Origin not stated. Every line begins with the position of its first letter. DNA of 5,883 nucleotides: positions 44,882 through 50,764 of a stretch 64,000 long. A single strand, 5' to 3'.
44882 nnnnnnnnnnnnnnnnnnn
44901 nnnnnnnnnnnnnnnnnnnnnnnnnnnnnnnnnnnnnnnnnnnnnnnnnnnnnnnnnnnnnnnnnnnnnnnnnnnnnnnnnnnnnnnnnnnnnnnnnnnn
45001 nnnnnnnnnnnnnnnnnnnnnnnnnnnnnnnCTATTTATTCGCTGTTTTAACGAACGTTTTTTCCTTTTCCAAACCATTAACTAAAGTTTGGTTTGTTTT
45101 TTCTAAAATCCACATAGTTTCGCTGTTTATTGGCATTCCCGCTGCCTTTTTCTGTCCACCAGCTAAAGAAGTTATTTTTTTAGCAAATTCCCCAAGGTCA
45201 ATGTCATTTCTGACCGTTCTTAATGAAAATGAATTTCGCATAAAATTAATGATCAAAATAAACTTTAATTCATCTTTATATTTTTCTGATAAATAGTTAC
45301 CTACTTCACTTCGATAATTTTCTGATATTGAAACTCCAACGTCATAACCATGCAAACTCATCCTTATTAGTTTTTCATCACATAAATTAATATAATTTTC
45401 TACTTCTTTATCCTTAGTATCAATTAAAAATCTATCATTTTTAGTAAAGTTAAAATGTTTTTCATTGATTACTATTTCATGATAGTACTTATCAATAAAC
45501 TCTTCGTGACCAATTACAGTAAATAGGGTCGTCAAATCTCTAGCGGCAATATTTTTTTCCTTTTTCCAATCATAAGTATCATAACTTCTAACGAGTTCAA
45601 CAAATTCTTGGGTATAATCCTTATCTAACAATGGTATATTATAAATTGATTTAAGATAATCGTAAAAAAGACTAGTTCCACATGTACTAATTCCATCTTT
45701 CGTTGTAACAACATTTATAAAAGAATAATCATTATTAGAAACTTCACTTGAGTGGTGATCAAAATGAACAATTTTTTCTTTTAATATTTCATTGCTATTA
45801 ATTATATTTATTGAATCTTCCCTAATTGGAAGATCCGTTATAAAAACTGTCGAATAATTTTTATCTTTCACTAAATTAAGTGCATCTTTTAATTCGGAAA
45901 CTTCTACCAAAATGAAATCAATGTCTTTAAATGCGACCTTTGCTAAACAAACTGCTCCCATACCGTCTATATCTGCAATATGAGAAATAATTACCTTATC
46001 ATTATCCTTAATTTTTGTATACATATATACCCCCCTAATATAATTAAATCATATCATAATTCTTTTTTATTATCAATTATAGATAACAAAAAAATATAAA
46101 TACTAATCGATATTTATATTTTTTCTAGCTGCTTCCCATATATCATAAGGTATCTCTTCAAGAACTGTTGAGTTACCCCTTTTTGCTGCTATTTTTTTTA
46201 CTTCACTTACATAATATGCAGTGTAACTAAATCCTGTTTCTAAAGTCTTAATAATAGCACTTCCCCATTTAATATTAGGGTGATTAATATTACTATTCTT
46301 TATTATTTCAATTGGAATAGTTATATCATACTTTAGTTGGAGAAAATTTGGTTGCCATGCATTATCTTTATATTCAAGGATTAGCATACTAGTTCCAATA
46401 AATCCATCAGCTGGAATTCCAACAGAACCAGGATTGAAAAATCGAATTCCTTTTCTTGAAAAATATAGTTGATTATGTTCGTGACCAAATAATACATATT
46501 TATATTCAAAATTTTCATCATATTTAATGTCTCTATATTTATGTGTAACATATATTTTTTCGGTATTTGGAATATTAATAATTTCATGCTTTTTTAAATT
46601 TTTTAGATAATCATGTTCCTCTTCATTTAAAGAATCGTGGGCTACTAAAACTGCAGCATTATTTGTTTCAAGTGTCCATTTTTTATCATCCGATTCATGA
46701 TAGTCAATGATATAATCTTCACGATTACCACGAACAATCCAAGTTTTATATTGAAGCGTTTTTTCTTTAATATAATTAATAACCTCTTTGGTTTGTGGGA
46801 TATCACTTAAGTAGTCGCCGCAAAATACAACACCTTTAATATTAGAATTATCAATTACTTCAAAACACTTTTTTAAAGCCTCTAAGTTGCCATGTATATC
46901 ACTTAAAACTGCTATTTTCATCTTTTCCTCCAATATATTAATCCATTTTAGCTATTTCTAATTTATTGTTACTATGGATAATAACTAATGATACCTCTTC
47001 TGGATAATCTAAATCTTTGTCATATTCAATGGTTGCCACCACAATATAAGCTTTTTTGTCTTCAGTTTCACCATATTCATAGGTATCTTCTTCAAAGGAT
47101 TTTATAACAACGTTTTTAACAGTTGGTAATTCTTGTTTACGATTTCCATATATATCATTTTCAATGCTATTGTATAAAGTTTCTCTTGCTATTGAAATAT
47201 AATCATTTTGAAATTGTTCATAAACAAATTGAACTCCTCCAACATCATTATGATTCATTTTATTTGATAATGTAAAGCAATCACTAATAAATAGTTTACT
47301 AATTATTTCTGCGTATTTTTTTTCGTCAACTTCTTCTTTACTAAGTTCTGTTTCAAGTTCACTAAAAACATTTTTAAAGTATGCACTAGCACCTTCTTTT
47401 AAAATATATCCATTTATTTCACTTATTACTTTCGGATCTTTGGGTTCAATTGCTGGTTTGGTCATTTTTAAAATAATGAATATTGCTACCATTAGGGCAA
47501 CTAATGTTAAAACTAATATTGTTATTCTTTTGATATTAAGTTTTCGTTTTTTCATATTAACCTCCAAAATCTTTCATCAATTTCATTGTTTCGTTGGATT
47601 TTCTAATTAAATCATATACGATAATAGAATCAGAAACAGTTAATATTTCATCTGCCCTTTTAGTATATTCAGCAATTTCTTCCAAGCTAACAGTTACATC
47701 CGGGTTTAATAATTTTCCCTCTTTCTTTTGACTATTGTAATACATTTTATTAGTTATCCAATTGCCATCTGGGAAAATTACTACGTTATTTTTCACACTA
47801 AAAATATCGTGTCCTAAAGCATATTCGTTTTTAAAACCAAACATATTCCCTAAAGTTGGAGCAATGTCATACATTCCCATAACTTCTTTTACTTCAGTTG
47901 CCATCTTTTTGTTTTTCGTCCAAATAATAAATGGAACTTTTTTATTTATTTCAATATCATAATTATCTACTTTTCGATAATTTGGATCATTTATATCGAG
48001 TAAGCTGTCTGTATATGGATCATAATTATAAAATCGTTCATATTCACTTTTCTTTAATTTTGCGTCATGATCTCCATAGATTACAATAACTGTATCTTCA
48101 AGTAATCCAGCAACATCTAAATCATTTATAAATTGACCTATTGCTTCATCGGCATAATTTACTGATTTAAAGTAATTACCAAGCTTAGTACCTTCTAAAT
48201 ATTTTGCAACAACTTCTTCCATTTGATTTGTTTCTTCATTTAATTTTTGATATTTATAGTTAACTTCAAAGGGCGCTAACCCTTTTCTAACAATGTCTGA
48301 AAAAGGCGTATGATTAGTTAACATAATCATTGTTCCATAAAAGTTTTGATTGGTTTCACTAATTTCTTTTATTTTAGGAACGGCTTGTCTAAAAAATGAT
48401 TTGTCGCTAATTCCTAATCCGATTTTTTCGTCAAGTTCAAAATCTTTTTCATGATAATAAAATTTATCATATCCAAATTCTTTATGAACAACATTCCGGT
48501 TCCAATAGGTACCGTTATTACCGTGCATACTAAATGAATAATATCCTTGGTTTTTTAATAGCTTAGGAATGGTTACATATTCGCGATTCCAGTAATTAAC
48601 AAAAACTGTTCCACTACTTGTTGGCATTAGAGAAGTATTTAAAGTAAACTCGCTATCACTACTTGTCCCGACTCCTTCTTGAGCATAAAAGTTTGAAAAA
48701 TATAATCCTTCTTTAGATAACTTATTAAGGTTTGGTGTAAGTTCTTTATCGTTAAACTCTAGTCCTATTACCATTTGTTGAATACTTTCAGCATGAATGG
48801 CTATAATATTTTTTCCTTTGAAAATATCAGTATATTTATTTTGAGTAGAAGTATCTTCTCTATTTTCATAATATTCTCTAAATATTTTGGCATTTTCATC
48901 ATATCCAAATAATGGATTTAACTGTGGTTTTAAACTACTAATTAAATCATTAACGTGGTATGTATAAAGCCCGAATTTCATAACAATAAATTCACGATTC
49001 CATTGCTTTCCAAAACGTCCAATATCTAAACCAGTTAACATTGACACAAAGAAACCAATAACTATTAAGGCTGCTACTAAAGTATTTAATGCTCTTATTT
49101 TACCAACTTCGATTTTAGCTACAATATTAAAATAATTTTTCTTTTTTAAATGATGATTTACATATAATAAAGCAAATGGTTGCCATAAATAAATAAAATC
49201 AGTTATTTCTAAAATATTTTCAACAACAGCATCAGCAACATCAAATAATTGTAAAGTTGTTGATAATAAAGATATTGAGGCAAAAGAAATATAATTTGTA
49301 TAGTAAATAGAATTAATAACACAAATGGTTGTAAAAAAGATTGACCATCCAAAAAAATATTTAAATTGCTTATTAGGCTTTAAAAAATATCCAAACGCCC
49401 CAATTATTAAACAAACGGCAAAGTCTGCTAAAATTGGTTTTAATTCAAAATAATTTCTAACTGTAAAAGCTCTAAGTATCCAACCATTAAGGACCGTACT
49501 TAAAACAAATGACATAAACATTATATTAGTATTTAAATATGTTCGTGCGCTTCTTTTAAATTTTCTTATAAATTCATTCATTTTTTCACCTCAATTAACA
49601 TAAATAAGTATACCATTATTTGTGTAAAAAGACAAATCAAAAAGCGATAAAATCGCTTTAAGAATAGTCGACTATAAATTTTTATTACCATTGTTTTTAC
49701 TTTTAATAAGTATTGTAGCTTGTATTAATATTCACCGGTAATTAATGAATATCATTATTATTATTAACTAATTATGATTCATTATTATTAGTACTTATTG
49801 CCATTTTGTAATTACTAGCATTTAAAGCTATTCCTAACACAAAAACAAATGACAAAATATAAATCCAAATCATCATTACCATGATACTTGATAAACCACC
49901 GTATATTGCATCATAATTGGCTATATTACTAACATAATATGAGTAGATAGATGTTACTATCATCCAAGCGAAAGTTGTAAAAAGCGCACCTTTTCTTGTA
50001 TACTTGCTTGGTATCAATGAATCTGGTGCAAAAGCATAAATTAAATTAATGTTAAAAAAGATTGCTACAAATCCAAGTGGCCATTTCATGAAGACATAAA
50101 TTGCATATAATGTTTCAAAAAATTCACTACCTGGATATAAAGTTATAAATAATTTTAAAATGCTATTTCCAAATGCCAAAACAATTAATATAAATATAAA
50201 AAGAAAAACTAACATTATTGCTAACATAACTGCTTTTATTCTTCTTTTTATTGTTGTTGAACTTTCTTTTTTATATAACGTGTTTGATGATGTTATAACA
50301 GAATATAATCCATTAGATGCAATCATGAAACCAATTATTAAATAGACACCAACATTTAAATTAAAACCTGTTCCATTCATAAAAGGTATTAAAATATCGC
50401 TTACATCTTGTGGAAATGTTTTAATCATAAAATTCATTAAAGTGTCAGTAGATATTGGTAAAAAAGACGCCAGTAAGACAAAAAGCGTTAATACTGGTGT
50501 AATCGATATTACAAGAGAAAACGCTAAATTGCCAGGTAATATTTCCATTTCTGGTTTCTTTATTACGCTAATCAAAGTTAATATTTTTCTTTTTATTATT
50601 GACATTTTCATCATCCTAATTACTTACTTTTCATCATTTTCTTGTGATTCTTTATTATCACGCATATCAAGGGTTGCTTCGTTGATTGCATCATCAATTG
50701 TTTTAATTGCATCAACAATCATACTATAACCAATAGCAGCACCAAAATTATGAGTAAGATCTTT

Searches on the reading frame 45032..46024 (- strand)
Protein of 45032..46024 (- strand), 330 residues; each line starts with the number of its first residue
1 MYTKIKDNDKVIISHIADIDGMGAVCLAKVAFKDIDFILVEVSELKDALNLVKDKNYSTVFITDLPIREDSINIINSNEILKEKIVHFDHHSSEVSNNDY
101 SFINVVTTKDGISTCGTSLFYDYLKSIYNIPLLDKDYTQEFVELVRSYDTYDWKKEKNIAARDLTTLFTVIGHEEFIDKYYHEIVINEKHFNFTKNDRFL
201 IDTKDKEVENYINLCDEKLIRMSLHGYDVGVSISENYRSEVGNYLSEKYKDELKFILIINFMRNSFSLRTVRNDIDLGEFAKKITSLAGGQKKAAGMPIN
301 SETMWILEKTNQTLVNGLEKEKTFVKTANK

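Call 47: search_protein_families(library=pfam, proteins=[window:45032-46024:-], max_evalue=0.001)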
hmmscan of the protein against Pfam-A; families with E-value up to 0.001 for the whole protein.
window:45032-46024:- (330 aa): 1 family
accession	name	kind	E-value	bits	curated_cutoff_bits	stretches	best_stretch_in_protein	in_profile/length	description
PF01368.27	DHH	-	3.7e-06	27.7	28.1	1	11-129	3-107/125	DHH family, N-terminal domain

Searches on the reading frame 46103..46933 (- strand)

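Call 48: search_protein_families(library=pfam, proteins=[window:46103-46933:-], max_evalue=0.001)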
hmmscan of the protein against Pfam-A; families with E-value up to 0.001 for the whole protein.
window:46103-46933:- (276 aa): 2 families
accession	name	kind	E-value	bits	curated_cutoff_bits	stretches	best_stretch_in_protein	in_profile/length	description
PF12850.12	Metallophos_2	-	2.1e-23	83.5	27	1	5-190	1-153/154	Calcineurin-like phosphoesterase superfamily domain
PF00149.33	Metallophos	-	6.8e-14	53.2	21.5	1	5-154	1-190/191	Calcineurin-like phosphoesterase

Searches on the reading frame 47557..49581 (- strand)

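Call 47: search_protein_families(library=pfam, proteins=[window:47557-49581:-], max_evalue=0.001)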
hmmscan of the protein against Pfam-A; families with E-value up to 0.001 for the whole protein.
window:47557-49581:- (674 aa): 2 families
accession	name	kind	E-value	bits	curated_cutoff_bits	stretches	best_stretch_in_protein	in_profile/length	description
PF00884.28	Sulfatase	-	4.7e-38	131.6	25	1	257-582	1-300/301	Sulfatase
PF01663.27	Phosphodiest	-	9.3e-05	22.6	23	0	470-525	184-237/342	Type I phosphodiesterase / nucleotide pyrophosphatase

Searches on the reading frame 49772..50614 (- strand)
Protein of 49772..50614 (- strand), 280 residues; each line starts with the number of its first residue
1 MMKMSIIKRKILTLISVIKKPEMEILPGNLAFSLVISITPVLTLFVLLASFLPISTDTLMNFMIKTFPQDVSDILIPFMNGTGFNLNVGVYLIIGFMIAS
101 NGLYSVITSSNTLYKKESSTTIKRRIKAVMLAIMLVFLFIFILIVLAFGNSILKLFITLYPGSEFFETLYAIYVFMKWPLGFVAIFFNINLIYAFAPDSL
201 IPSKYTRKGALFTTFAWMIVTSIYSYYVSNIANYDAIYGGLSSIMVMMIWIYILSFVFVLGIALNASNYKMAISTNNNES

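Call 47: search_protein_families(library=pfam, proteins=[window:49772-50614:-], max_evalue=0.001)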
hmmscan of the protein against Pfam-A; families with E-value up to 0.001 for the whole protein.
window:49772-50614:- (280 aa): 1 family
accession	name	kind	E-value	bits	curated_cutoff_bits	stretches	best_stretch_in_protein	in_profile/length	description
PF03631.20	Virul_fac_BrkB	-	1.3e-37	130.3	33.7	1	29-267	11-254/259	Virulence factor BrkB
